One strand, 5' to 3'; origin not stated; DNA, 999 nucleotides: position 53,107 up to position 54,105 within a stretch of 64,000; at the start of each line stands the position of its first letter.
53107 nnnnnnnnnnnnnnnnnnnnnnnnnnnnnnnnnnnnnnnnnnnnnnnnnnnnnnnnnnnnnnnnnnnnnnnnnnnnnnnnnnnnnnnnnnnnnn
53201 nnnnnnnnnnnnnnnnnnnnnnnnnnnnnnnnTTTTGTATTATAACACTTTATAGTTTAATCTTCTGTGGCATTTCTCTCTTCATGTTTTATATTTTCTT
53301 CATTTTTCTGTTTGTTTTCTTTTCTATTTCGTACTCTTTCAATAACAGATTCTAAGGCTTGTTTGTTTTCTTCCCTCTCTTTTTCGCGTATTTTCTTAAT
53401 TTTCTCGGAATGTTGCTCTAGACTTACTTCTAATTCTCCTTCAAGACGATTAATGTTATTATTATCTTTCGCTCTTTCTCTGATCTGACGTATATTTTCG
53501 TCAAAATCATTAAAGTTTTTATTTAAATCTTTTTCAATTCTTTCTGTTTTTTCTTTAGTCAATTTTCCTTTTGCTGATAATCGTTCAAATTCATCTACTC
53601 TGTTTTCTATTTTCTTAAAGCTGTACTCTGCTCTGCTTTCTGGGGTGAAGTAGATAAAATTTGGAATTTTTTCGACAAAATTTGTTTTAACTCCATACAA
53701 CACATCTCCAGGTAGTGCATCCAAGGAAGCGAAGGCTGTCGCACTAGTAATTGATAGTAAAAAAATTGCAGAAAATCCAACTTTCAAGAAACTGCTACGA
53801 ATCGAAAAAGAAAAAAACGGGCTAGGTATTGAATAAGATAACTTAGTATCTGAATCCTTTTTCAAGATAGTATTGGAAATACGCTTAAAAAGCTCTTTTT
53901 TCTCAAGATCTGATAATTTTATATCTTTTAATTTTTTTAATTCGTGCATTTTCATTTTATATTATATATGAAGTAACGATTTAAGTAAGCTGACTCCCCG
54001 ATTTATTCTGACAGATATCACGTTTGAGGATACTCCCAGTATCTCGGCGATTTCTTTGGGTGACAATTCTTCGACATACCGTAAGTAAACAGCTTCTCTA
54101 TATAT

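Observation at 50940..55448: ECF sigma / anti-sigma module linked to a polytopic membrane protein, an FN3-repeat surface protein and a divergently transcribed secreted repeat protein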

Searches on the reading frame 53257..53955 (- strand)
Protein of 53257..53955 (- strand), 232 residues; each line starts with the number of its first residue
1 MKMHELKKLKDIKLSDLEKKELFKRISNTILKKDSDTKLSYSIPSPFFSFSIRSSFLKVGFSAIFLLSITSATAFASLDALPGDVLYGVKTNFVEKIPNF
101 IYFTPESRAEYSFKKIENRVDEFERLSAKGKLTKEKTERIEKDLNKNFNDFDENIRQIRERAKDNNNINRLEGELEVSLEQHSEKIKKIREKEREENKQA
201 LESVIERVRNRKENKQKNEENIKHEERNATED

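Call 3: search_protein_families(library=pfam, proteins=[window:53257-53955:-], max_evalue=0.1)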
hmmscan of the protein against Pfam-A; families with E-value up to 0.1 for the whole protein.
window:53257-53955:- (232 aa): 1 family
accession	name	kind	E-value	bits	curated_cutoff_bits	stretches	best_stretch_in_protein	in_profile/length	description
PF18915.5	DUF5667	-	2.9e-10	40.9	27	1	80-194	2-97/99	Domain of unknown function (DUF5667)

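Call 4: search_protein_families(library=ncbifam, proteins=[window:53257-53955:-], max_evalue=0.1)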
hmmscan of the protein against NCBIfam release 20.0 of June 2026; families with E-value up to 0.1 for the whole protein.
window:53257-53955:- (232 aa): 2 families
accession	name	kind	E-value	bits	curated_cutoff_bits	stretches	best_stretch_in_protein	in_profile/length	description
TIGR02169.1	SMC_prok_A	equivalog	0.04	11.6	729.4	1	114-228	675-788/1165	chromosome segregation protein SMC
NF043079.1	MMSYN1_0167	equivalog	0.051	12.3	740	1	51-223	126-241/561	oligopeptide ABC transporter ATP-binding protein OppD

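Call 9: find_homologous_proteins(query=window:53257-53955:-)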
Query window:53257-53955:- (232 aa): 11 proteins with E <= 0.001 among 694 candidates.
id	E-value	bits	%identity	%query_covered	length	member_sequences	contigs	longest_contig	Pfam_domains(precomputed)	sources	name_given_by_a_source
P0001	3.1e-136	470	100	99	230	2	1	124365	PF18915.6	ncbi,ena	ncbi:MAG: DUF5667 domain-containing protein [Candidatus Paceibacterota bacterium]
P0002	1.7e-67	246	59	92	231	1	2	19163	PF18915.6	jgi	jgi:hypothetical protein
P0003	3.1e-67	245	58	87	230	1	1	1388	PF18915.6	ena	-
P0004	1.6e-63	233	52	99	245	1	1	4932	PF18915.6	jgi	jgi:hypothetical protein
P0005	1.7e-62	229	56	90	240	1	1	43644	PF18915.6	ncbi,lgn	-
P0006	6.3e-58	214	57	90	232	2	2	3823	PF18915.6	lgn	-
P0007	6.7e-58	214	53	91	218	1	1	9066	PF18915.6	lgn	-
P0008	1.8e-57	213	56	90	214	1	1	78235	PF18915.6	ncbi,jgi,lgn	ncbi:MAG: DUF5667 domain-containing protein [Candidatus Paceibacterota bacterium]|jgi:hypothetical p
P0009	7.3e-56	208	51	91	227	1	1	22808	PF18915.6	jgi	jgi:hypothetical protein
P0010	6.9e-30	123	54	56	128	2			PF18915.6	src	-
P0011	8.4e-10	57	31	63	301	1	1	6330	PF18915.6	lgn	-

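Call 10: find_encoding_contigs(protein=P0008, flank=8000, max_places=2)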
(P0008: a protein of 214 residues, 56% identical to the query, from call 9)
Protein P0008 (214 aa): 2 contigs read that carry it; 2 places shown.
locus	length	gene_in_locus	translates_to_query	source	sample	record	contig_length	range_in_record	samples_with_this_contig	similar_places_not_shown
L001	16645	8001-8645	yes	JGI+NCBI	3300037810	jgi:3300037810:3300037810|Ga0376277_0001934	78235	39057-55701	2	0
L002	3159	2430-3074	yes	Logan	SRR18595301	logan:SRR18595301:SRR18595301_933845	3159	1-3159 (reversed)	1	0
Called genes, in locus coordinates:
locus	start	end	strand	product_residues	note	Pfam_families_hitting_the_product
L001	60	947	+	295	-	PF03462:PCRF, PF00472:RF-1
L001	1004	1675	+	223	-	PF02463:SMC_N (weak), PF20720:nSTAND3 (faint), PF00005:ABC_tran, PF13304:AAA_21 (weak)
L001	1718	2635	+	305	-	PF18075:FtsX_ECD, PF02687:FtsX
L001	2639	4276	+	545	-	PF06418:CTP_synth_N, PF00117:GATase, PF07722:Peptidase_C26 (faint)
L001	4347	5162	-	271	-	-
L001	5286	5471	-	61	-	PF06348:DUF1059 (weak)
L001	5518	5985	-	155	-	PF03640:Lipoprotein_15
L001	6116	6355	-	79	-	PF09851:SHOCT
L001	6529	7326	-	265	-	-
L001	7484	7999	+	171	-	PF04542:Sigma70_r2, PF08281:Sigma70_r4_2, PF04545:Sigma70_r4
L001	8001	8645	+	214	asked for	PF18915:DUF5667 (weak)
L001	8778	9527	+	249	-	PF01182:Glucosamine_iso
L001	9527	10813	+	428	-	PF00479:G6PD_N, PF02781:G6PD_C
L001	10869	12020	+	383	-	-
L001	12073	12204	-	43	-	-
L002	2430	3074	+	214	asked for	PF18915:DUF5667 (weak)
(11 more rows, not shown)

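Call 11: find_encoding_contigs(protein=P0005, flank=8000, max_places=2)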
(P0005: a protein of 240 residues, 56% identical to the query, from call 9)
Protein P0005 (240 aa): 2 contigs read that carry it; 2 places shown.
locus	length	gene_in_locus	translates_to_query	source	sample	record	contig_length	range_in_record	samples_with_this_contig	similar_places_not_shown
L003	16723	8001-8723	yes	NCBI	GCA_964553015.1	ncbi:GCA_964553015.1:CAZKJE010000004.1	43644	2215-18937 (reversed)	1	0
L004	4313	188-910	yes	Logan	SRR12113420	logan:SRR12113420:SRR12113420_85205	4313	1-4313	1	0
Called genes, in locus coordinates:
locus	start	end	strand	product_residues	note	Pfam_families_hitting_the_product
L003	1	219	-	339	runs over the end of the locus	PF03951:Gln-synt_N, PF00120:Gln-synt_C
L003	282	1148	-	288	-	PF02481:DNA_processg_A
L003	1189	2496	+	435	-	PF02403:Seryl_tRNA_N, PF00587:tRNA-synt_2b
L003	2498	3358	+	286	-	-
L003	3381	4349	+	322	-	PF01207:Dus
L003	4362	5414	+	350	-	PF05496:RuvB_N, PF13177:DNA_pol3_delta2 (weak), PF00004:AAA, PF13401:AAA_22 (faint), PF13177:DNA_pol3_delta2, PF22608:DNAX_ATPase_lid (faint)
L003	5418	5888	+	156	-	-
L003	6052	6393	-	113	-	-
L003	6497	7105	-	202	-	PF18914:DUF5666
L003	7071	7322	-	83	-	-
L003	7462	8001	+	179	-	PF04542:Sigma70_r2, PF08281:Sigma70_r4_2, PF04545:Sigma70_r4 (faint)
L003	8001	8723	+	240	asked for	PF18915:DUF5667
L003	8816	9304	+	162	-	-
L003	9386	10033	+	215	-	PF04203:Sortase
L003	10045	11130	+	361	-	PF11141:DUF2914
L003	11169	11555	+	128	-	PF07681:DoxX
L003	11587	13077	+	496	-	PF00478:IMPDH, PF00571:CBS, PF01070:FMN_dh (weak), PF03060:NMO (weak)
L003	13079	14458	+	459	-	PF00709:Adenylsucc_synt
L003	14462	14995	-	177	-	PF00702:Hydrolase (weak), PF13419:HAD_2 (weak)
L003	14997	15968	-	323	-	PF01933:CofD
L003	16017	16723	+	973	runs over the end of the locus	?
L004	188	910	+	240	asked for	PF18915:DUF5667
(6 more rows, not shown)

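Call 12: find_encoding_contigs(protein=P0002, flank=8000, max_places=2)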
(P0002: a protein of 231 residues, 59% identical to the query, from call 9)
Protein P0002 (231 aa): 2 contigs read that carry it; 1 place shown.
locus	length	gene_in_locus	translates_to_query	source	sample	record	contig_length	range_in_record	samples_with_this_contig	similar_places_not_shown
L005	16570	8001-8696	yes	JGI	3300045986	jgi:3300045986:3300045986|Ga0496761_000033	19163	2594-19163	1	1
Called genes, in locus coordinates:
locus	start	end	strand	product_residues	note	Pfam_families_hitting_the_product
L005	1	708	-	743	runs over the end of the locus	PF01751:Toprim, PF01131:Topoisom_bac, PF01396:Zn_ribbon_Top1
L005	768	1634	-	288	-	PF02481:DNA_processg_A, PF17782:WHD_DprA (weak)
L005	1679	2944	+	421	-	PF02403:Seryl_tRNA_N, PF00587:tRNA-synt_2b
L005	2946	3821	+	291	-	-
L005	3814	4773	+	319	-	PF01207:Dus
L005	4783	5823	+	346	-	PF05496:RuvB_N (weak), PF13177:DNA_pol3_delta2 (weak), PF00004:AAA, PF13401:AAA_22 (faint), PF13177:DNA_pol3_delta2, PF22608:DNAX_ATPase_lid (faint), PF12169:DNA_pol3_gamma3 (weak)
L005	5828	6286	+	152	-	-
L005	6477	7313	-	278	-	PF18914:DUF5666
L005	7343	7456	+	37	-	-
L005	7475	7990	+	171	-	PF07638:Sigma70_ECF (faint), PF04542:Sigma70_r2, PF08281:Sigma70_r4_2, PF04545:Sigma70_r4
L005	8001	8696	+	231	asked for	PF18915:DUF5667 (weak)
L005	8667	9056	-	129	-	-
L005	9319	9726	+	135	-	PF07681:DoxX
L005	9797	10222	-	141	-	-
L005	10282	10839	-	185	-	-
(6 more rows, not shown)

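Call 13: find_encoding_contigs(protein=P0009, flank=8000, max_places=2)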
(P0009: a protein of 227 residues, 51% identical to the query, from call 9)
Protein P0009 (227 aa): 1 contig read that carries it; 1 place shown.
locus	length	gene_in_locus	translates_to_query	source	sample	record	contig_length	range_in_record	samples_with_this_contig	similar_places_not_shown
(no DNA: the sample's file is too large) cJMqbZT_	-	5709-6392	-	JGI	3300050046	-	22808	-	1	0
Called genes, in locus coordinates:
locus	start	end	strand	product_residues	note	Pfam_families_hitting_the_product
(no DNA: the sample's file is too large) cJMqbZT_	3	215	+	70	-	?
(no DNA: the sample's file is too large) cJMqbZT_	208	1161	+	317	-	PF01207:Dus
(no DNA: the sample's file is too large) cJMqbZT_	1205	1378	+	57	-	-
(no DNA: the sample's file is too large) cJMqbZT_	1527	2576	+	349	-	PF05496:RuvB_N, PF06068:TIP49 (faint), PF13177:DNA_pol3_delta2 (weak), PF00004:AAA, PF13401:AAA_22 (faint), PF13177:DNA_pol3_delta2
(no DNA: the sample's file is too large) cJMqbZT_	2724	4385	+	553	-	PF05977:MFS_3 (weak), PF07690:MFS_1, PF00083:Sugar_tr (weak)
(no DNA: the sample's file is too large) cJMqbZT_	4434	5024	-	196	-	-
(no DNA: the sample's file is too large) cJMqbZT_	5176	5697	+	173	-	PF04542:Sigma70_r2, PF08281:Sigma70_r4_2, PF04545:Sigma70_r4 (weak)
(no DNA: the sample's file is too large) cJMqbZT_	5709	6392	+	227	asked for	PF18915:DUF5667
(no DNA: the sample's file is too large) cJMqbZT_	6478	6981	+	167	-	-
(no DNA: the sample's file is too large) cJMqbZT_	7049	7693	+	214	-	PF04203:Sortase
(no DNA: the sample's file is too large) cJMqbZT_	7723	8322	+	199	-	-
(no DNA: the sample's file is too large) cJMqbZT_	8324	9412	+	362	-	PF11141:DUF2914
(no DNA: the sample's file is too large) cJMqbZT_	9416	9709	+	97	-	PF01035:DNA_binding_1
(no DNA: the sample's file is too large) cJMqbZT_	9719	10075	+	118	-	PF00173:Cyt-b5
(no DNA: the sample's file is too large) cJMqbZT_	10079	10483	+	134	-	PF07681:DoxX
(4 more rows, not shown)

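Call 16: find_related_loci(query=A1, collection=genome_contigs, flank=8000)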
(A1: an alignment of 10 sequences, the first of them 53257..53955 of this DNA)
Query A1 (232 aa) in genome_contigs; peptide patterns used: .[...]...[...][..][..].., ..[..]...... (x = any residue, [..] = any of these).
47 stretches matched a pattern; 11 encode a relative of the query (tblastn E <= 1e-3); 11 distinct loci.
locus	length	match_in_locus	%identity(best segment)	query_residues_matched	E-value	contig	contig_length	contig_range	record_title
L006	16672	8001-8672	58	1-210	2e-70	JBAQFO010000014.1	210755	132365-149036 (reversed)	MAG: Minisyncoccia bacterium isolate MFD12003_ilm_asm_bin26 k127_148532, whole genome shotgun sequence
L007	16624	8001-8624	56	1-208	4e-66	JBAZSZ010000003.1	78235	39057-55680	MAG: Candidatus Paceibacterota bacterium isolate SO_2017_GW1_189 NODE_1934_length_78235_cov_4.946280_OW334_2017, whole g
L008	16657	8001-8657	56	1-208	6e-65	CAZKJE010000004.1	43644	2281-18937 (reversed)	MAG TPA_asm: uncultured Candidatus Saccharibacteria bacterium isolate binchicken_co110_376 genome assembly, contig: NODE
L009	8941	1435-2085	51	1-208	2e-60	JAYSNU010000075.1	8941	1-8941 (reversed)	MAG: Candidatus Nomurabacteria bacterium isolate GFS_10948 GFS_10948_74, whole genome shotgun sequence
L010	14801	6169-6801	54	1-214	4e-60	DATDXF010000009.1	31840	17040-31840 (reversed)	MAG TPA_asm: Candidatus Paceibacterota bacterium isolate SMAG_U8131 k141_344930, whole genome shotgun sequence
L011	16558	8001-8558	25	6-182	3e-13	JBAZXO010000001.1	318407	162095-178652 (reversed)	MAG: Candidatus Paceibacterota bacterium isolate SO_2017_GW1_58 NODE_259_length_318407_cov_7.284130_OW334_2017, whole ge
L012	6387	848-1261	28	43-182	7e-13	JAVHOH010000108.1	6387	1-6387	MAG: Candidatus Paceibacterota bacterium isolate WB02no19_35_22 NODE_7966_length_6387_cov_13.708465, whole genome shotgu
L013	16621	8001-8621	26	7-206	1e-12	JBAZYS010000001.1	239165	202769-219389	MAG: Candidatus Paceibacterota bacterium isolate SO_2017_GW1_86 NODE_406_length_239165_cov_3.120261_OW334_2017, whole ge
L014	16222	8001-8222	38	42-122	1e-6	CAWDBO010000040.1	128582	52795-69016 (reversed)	MAG: uncultured Chloroflexia bacterium isolate MFD02979.bin.2.144 genome assembly, contig: contig_90947, whole genome sh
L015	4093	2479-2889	27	80-218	4e-6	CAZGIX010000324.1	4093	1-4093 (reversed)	MAG TPA_asm: uncultured Anaerolineaceae bacterium isolate binchicken_co259_18 genome assembly, contig: NODE_27616_length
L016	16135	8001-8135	50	79-124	5e-5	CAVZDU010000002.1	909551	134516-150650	MAG: uncultured Chloroflexia bacterium isolate MFD05942.bin.2.46 genome assembly, contig: contig_2045, whole genome shot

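Call 17: search_solved_structures(query=A1, max_evalue=1)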
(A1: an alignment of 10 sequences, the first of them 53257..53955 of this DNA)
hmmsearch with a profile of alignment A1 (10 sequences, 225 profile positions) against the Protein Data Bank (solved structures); distinct sequences matched with E-value up to 1: 20.
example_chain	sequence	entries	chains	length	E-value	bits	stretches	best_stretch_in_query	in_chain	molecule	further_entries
3eyj_B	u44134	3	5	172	0.051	16.3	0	95-135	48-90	Hemagglutinin HA2 chain | Hemagglutinin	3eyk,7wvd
8gv6_B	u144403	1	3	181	0.067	15.9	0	95-135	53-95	Hemagglutinin H14-HA2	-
6v48_B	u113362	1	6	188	0.076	15.8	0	95-135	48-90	Hemagglutinin HA2 chain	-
8tj8_B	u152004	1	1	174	0.082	15.7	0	6-36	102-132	Hemagglutinin HA2 chain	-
6v44_B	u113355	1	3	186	0.09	15.5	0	95-135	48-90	Hemagglutinin HA2 chain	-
9vh5_B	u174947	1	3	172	0.098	15.4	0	6-36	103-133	Hemagglutinin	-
8g2k_B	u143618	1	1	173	0.1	15.4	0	6-36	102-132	Hemagglutinin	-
9b7h_a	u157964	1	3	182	0.12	15.1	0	6-36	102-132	Hemagglutinin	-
4l0m_A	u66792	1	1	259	0.13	15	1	90-182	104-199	putative 5'-methylthioadenosine/S-adenosylhomocysteine nucleosidase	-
5w42_B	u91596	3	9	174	0.17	14.6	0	95-135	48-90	Hemagglutinin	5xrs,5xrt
6bkn_B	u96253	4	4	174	0.17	14.6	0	6-36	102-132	Hemagglutinin | Hemagglutinin HA2 chain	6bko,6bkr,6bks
5xl1_C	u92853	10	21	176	0.22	14.2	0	6-36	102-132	Hemagglutinin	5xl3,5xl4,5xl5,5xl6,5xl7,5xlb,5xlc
9b45_a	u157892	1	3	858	0.35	13.6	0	130-193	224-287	gp41 Tape measure protein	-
7pzy_T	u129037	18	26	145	0.47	13.2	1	159-194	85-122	Ribosomal 40S subunit protein S18B | 40S ribosomal protein S18-B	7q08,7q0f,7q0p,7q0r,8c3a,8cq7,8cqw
5kiu_A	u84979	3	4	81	0.52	13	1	160-202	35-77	Selenoprotein S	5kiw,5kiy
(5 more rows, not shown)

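Call 21: search_protein_families(library=pfam, proteins=[L011:7977-9179:+, L012:674-1846:+, L013:7974-9191:+, L015:2059-3480:+, L016:7602-9461:+, L003:8816-9304:+, L003:6052-6393:-], max_evalue=0.01)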
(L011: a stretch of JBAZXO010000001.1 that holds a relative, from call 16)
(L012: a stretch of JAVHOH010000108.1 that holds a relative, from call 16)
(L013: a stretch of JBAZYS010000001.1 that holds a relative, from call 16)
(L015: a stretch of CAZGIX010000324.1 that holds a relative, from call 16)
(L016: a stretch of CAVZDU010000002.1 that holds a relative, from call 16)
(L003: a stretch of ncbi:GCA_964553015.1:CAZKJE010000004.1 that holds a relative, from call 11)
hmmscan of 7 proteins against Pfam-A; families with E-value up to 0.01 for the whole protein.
L011:7977-9179:+ (400 aa): 2 families
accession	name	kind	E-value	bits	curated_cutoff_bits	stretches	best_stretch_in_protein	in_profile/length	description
PF18915.5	DUF5667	-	2.7e-09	37.8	27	1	92-200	2-91/99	Domain of unknown function (DUF5667)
PF05547.17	Peptidase_M6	-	0.0011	18.8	22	1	210-363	7-158/294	Immune inhibitor A peptidase M6, catalytic domain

L012:674-1846:+ (390 aa): 1 family
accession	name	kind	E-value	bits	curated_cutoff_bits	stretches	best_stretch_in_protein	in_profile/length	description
PF18915.5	DUF5667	-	6.6e-10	39.7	27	1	94-180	2-86/99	Domain of unknown function (DUF5667)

L013:7974-9191:+ (405 aa): 1 family
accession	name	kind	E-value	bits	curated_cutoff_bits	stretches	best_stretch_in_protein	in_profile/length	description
PF18915.5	DUF5667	-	1.4e-10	41.9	27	1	94-171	2-76/99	Domain of unknown function (DUF5667)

L015:2059-3480:+ (473 aa): 1 family
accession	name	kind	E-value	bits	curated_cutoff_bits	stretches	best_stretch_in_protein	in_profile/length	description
PF18915.5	DUF5667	-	8.4e-14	52.2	27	1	140-221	1-83/99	Domain of unknown function (DUF5667)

L016:7602-9461:+ (619 aa): 2 families
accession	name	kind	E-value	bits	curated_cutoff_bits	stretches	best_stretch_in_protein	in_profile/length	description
PF18914.6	DUF5666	-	2.2e-32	111.5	27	4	490-544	2-60/60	Domain of unknown function (DUF5666)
PF18915.5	DUF5667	-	5.5e-08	33.6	27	1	135-185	2-52/99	Domain of unknown function (DUF5667)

L003:8816-9304:+ (162 aa): 0 families

L003:6052-6393:- (113 aa): 0 families

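Call 67: search_protein_representatives(alignment_id=A1)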
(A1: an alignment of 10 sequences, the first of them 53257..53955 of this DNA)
Query: 10 sequences, 225 profile positions. Proteins with E-value up to 0.001 (for the whole library): 9853; up to 1e-10: 4854; up to 1e-30: 21. The best 150 are listed.
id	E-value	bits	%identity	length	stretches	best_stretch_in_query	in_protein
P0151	3.8e-92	324.3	-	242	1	1-213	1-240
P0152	2.0e-73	263.0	-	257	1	3-220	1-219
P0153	5.0e-69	248.6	-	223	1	3-216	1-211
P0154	3.3e-68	245.9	-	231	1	1-219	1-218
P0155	3.2e-64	232.9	-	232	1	4-218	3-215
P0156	4.1e-64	232.5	-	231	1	3-221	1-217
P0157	3.6e-57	209.9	-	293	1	3-220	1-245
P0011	2.6e-48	180.9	-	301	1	59-224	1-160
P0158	3.8e-47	177.1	-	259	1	1-220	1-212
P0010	5.6e-47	176.5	-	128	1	3-134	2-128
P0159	6.5e-44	166.5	-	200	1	37-211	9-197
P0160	2.1e-38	148.4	-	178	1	3-190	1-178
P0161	1.3e-34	136.1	-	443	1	4-222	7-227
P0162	5.2e-34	134.1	-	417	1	1-197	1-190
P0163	1.1e-33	133.0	-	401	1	6-221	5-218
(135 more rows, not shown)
